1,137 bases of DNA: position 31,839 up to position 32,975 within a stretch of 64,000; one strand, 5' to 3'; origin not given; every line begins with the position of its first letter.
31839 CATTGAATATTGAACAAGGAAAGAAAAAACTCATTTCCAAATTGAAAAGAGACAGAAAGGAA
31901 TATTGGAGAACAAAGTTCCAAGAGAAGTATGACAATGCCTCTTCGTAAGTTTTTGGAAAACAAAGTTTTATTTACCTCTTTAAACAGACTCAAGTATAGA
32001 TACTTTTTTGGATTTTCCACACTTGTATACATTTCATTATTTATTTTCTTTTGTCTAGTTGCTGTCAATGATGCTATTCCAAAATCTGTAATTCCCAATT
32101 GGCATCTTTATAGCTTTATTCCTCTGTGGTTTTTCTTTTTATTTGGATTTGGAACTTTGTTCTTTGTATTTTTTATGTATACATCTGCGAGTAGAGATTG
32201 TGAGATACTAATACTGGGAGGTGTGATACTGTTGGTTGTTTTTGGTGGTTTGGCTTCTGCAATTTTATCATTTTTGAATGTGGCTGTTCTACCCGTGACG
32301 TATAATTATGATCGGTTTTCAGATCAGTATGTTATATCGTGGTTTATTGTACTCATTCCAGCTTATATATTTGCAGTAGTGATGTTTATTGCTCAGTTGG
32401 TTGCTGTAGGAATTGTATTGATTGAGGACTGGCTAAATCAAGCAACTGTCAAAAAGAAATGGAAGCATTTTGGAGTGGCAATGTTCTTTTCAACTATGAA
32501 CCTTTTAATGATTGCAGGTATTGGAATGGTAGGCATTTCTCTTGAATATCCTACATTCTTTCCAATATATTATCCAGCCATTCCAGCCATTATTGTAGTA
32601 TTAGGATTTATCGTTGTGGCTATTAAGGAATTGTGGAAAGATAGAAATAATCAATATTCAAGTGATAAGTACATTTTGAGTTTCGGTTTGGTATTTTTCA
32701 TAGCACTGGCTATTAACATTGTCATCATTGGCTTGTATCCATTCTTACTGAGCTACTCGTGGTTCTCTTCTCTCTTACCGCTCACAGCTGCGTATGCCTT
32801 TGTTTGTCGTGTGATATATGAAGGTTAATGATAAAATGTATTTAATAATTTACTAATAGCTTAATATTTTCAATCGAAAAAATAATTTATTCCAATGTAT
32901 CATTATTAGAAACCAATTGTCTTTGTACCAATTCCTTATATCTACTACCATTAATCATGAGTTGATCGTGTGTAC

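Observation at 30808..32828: F-box domain fused to an eight-helix transmembrane domain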

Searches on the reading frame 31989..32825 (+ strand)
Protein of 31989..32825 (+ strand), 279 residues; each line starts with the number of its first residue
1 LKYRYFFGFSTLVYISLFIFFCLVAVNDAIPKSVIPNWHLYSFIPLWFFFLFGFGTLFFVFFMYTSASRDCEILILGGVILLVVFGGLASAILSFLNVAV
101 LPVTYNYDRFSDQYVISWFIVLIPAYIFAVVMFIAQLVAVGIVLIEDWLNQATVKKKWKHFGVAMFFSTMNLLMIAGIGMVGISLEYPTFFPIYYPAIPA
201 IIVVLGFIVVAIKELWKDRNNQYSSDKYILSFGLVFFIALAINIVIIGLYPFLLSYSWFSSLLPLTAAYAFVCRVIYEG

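Call 11: find_homologous_proteins(query=window:31989-32825:+, max_evalue=10)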
Query seq(279 aa) (279 aa): 5 proteins with E <= 10 among 4197 candidates.
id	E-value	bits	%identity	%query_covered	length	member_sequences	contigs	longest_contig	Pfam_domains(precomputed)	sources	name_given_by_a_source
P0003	1.8e-172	591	100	100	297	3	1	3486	-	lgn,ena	-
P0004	3.5e-107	377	68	92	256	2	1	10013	-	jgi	-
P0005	4.1e-106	373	67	92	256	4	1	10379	-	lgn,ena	-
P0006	1.6e-82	296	76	64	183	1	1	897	-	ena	-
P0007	3.2e-10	58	28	97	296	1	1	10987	-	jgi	jgi:hypothetical protein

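Call 14: find_encoding_contigs(protein=P0007, flank=6000, max_places=3)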
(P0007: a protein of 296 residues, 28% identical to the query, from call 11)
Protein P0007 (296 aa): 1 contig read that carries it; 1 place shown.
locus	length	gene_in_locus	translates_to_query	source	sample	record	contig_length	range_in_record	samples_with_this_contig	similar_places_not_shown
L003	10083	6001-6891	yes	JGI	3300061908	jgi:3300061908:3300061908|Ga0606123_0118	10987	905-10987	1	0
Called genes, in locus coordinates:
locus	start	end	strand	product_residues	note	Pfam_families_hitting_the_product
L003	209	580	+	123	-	-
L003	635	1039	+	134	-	-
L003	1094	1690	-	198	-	-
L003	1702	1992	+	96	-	PF13637:Ank_4 (faint)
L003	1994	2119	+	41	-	-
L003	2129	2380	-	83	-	-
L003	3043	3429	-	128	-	PF08240:ADH_N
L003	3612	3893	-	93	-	-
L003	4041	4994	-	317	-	-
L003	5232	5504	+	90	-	-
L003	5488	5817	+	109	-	PF00646:F-box (weak)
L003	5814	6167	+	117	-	-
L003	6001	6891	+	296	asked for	-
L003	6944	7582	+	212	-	PF02798:GST_N, PF13417:GST_N_3, PF13409:GST_N_2, PF00043:GST_C, PF13410:GST_C_2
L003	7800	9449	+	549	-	PF01847:VHL, PF00648:Peptidase_C2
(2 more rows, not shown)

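Call 15: find_encoding_contigs(protein=P0004, flank=6000, max_places=3)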
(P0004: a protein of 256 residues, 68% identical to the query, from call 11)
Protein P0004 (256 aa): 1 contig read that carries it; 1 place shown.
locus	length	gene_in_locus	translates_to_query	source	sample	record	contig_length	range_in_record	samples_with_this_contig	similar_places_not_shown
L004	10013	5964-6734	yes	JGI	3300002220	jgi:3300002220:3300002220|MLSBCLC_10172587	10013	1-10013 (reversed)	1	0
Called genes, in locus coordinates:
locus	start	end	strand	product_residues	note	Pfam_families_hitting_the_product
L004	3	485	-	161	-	?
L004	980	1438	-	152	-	PF00069:Pkinase, PF07714:PK_Tyr_Ser-Thr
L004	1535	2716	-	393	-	-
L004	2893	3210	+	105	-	-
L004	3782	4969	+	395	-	PF06472:ABC_membrane_2, PF00005:ABC_tran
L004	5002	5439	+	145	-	-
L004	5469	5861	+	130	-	-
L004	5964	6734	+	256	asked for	-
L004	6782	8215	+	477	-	-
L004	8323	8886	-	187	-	PF00022:Actin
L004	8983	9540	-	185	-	PF00022:Actin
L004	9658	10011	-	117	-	?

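Call 35: search_protein_representatives(alignment_id=A1)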
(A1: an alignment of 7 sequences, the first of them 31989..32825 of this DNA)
Query: 7 sequences, 478 profile positions. Proteins with E-value up to 0.001 (for the whole library): 29; up to 1e-10: 16; up to 1e-30: 9. The best 29 are listed.
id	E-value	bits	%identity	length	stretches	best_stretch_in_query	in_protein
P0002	4.4e-272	919.2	-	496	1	1-478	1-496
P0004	4.3e-132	457.6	-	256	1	223-478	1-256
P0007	1.0e-99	350.8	-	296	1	188-478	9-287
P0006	6.6e-87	308.6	-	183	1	223-399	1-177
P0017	1.4e-78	281.2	-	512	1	13-475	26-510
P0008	4.8e-44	167.3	-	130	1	85-199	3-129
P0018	1.2e-38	149.5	-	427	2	163-476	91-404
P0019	4.6e-35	137.6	-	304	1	170-472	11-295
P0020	3.6e-32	128.1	-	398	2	168-476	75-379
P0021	6.2e-29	117.4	-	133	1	353-477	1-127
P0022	7.5e-27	110.6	-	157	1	207-331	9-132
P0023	3.5e-25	105.1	-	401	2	206-477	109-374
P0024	3.7e-18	81.9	-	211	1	17-144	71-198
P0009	1.6e-15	73.2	-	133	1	3-84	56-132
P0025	7.5e-11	57.8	-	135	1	51-114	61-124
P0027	1.2e-09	53.8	-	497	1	60-475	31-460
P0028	2.1e-09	53.0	-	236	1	284-472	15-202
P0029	4.3e-09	52.0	-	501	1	60-474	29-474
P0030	5.3e-09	51.7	-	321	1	205-471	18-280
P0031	1.3e-07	47.1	-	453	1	196-470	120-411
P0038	4.6e-04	35.4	-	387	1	60-330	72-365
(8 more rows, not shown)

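Call 37: search_protein_families(library=pfam, proteins=[P0017, P0018, P0019, P0020, P0023, P0027, P0029, P0030, P0031, P0038], max_evalue=0.1)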
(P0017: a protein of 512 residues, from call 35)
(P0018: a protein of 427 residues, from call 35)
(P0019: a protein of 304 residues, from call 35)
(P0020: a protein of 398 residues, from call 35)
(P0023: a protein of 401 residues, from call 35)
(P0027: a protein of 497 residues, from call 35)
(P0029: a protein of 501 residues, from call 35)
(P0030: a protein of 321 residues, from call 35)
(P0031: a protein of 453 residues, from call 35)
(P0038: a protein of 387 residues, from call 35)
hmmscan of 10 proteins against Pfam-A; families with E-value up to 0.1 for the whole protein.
P0017 (512 aa): 2 families
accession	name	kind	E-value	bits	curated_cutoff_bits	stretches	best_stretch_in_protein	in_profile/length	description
PF12937.12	F-box-like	-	2.6e-10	40.4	24.3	1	83-127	1-45/47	F-box-like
PF00646.38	F-box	-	7.6e-07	29.2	20.5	1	83-123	1-41/43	F-box domain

P0018 (427 aa): 2 families
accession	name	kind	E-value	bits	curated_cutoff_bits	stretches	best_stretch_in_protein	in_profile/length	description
PF12937.12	F-box-like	-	1.8e-05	24.8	24.3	1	21-64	2-42/47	F-box-like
PF00646.38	F-box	-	0.077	13.4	20.5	0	23-64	4-42/43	F-box domain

P0019 (304 aa): 0 families

P0020 (398 aa): 3 families
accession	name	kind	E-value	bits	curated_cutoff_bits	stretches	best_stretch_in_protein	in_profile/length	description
PF12937.12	F-box-like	-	5.2e-10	39.4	24.3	1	8-50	2-43/47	F-box-like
PF00646.38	F-box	-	0.00027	21.1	20.5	1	9-49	3-42/43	F-box domain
PF18511.6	F-box_5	-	0.027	14.5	25.5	1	9-41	3-35/42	F-box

P0023 (401 aa): 2 families
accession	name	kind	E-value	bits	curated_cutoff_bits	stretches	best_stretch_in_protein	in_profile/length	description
PF12937.12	F-box-like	-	1.6e-07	31.4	24.3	1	4-45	2-43/47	F-box-like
PF00646.38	F-box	-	3.4e-06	27.2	20.5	1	5-44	3-42/43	F-box domain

P0027 (497 aa): 2 families
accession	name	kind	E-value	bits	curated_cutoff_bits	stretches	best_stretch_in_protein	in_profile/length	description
PF12937.12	F-box-like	-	3.9e-05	23.8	24.3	1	35-86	2-37/47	F-box-like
PF00646.38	F-box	-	0.00032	20.9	20.5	1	34-84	1-35/43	F-box domain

P0029 (501 aa): 2 families
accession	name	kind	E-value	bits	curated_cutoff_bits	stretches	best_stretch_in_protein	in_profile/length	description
PF12937.12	F-box-like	-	7.7e-09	35.6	24.3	1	34-91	3-43/47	F-box-like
PF00646.38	F-box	-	0.00061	20.1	20.5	1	67-90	19-42/43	F-box domain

P0030 (321 aa): 2 families
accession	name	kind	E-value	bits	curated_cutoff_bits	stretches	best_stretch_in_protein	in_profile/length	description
PF10269.14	Tmemb_185A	-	0.014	15.6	23.1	1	42-179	6-137/252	Transmembrane Fragile-X-F protein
PF11891.13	RETICULATA-like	-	0.015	15.5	25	1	194-252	3-60/177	Protein RETICULATA-related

P0031 (453 aa): 0 families

P0038 (387 aa): 1 family
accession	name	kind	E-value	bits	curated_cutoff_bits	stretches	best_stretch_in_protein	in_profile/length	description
PF00646.38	F-box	-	0.043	14.2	20.5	0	120-135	21-36/43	F-box domain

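Call 38: list_cluster_members(proteins=[P0017, P0018, P0019, P0020, P0023, P0027, P0029, P0030, P0031, P0038])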
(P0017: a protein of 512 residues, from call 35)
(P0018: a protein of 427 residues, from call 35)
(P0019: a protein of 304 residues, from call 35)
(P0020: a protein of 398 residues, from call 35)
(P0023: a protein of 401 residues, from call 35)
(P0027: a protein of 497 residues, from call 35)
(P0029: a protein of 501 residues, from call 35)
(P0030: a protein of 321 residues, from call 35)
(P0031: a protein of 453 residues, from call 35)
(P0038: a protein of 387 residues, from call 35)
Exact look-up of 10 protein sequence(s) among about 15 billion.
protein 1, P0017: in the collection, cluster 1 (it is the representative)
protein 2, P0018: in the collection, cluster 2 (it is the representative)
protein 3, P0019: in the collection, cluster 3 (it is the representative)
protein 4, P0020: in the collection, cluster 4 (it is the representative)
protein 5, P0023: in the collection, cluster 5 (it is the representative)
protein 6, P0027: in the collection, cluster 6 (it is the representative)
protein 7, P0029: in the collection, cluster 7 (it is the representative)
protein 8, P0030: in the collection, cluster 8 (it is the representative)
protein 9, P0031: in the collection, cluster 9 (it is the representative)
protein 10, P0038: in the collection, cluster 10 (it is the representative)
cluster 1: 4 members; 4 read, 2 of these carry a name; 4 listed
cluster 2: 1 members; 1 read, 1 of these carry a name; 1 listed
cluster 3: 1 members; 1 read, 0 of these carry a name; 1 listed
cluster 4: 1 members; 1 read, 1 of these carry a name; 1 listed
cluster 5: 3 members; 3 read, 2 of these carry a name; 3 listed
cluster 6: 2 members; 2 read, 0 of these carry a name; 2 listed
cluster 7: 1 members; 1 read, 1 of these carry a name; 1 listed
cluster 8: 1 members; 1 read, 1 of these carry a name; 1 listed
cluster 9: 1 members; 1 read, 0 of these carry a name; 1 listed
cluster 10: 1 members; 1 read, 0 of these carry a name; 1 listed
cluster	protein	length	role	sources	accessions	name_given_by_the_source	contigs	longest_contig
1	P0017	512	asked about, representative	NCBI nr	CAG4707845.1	unnamed protein product [Naegleria fowleri]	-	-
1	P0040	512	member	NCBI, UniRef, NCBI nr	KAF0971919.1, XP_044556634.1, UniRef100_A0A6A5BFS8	hypothetical protein FDP41_009615 [Naegleria fowleri] | F-box domain-containing protein n=1 Tax=Naegleria fowleri TaxID=5763 ... | uncharacterized protein FDP41_009615 [Naegleria fowleri]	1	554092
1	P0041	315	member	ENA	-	-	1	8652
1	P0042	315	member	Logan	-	-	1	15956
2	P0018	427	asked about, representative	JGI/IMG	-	hypothetical protein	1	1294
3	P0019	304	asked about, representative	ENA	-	-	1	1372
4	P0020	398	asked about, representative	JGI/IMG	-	hypothetical protein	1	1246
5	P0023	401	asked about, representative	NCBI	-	-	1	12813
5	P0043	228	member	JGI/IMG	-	hypothetical protein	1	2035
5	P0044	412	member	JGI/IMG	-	hypothetical protein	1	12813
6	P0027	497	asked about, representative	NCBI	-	-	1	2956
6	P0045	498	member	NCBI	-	-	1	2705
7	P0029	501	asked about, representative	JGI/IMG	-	hypothetical protein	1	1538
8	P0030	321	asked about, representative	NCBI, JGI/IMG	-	hypothetical protein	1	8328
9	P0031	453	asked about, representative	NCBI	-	-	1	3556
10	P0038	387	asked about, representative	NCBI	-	-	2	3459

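Call 50: find_encoding_contigs(protein=P0023, flank=6000, max_places=3)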
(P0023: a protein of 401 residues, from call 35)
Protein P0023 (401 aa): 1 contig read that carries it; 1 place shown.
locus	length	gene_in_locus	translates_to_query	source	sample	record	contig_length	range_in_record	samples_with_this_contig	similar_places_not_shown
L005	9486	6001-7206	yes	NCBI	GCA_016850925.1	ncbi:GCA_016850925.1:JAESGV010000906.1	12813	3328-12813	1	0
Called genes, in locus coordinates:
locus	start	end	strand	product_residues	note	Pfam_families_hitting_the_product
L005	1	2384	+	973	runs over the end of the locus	PF01590:GAF, PF13185:GAF_2 (weak)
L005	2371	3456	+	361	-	PF02518:HATPase_c, PF00072:Response_reg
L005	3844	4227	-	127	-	PF00472:RF-1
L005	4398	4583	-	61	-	PF03462:PCRF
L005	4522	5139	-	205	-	PF03462:PCRF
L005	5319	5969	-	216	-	PF00025:Arf (weak)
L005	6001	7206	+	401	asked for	PF00646:F-box (weak), PF12937:F-box-like (weak)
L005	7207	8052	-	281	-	PF13428:TPR_14 (faint), PF23914:TPR_CcmH_CycH (faint), PF12895:ANAPC3 (faint), PF13371:TPR_9 (faint), PF13432:TPR_16 (faint), PF14559:TPR_19 (faint), PF00515:TPR_1 (weak), PF07719:TPR_2 (weak), +9 more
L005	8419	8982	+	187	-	-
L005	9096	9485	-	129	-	?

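Call 51: find_encoding_contigs(protein=P0027, flank=3000, max_places=3)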
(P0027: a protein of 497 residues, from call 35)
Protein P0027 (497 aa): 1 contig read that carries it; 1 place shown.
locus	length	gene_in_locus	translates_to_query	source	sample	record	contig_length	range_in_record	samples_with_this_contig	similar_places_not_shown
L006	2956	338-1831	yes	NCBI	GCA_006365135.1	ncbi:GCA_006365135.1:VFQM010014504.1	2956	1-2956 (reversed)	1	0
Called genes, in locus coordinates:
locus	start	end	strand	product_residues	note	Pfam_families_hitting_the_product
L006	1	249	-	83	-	?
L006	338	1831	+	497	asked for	-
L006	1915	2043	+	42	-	-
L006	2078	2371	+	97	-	-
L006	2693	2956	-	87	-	?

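Call 52: find_encoding_contigs(protein=P0018, flank=3000, max_places=3)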
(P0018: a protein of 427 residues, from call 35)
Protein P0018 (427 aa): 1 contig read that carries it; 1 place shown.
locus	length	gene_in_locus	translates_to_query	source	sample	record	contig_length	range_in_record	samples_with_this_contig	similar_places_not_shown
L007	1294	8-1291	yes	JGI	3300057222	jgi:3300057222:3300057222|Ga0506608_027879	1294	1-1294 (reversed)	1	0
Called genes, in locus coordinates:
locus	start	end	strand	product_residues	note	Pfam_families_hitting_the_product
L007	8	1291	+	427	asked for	PF12937:F-box-like (faint)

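Call 54: predict_structure(alignment_id=A5)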
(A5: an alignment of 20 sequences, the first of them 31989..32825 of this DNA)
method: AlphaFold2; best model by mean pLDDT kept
length: 279 residues; sequences in the alignment: 20
mean_pLDDT: 89.6   pTM: 0.83
mean pLDDT of the five models: 89.6, 88.9, 88.7, 87.9, 87.6
residues with pLDDT >= 90: 162; 70-90: 109; 50-70: 7; < 50: 1
segments of 3 or more residues with pLDDT < 50: none
pLDDT, mean of each block of 10 residues (from residue 1): 84 96 91 87 95 89 77 82 91 94 88 91 90 87 91 91 90 93 90 93 96 89 77 95 95 92 95 78
secondary structure, 60 per line:
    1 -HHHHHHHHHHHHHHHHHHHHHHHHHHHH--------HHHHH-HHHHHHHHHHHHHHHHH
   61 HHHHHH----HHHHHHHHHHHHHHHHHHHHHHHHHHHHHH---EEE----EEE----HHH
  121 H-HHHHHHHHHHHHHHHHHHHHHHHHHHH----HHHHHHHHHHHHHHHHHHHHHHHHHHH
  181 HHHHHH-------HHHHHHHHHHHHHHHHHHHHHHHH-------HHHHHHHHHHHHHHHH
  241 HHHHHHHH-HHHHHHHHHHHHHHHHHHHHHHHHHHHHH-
elements in order: H2-29 H38-42 H44-66 H71-100 E104-106 E111-113 H118-121 H123-149 H154-186 H194-217 H225-248 H250-278

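Call 62: search_solved_structures(query=A5, max_evalue=1)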
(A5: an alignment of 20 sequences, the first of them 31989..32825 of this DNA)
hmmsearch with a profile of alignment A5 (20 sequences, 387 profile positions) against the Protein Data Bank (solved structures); distinct sequences matched with E-value up to 1: 45.
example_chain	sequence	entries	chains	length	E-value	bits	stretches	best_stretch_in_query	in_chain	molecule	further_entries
12dl_PA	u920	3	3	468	2.8e-08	36.2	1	11-64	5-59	F-box and WD-40 domain protein 21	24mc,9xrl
9sfp_A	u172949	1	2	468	6e-07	31.9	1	11-54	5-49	F-box and WD-40 domain protein 12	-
12dl_NA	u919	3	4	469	7.3e-07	31.6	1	8-62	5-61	Expressed sequence C85627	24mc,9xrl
6o60_C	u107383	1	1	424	7.2e-06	28.3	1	9-69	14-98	F-box/LRR-repeat protein 2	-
6vcd_B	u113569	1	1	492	8.1e-06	28.1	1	6-49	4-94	F-box/LRR-repeat protein 5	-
1fs2_A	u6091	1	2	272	1.2e-05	27.6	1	7-66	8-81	SKP2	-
9w2m_J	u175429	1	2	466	1.2e-05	27.5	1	16-53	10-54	FBXW24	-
1fs1_A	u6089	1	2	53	1.3e-05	27.4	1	7-50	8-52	CYCLIN A/CDK2-ASSOCIATED P19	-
12dl_OA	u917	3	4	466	3.1e-05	26.2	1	11-53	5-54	F-box and WD-40 domain protein 19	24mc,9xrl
7b5l_T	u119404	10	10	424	6.1e-05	25.3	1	7-49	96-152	S-phase kinase-associated protein 2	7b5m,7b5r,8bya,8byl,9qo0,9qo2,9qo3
7z8t_F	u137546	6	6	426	6.1e-05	25.2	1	7-49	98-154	S-phase kinase-associated protein 2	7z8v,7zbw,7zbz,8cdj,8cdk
8or0_E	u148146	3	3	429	6.2e-05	25.2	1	7-49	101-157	S-phase kinase-associated protein 2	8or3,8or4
1fqv_A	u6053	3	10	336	7.3e-05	25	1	7-49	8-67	SKP2 | S-phase kinase-associated protein 2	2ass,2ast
7z8b_F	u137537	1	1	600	9.8e-05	24.6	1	10-63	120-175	F-box/WD repeat-containing protein 8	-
6m90_A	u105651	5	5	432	0.00013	24.1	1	14-60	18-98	F-box/WD repeat-containing protein 1A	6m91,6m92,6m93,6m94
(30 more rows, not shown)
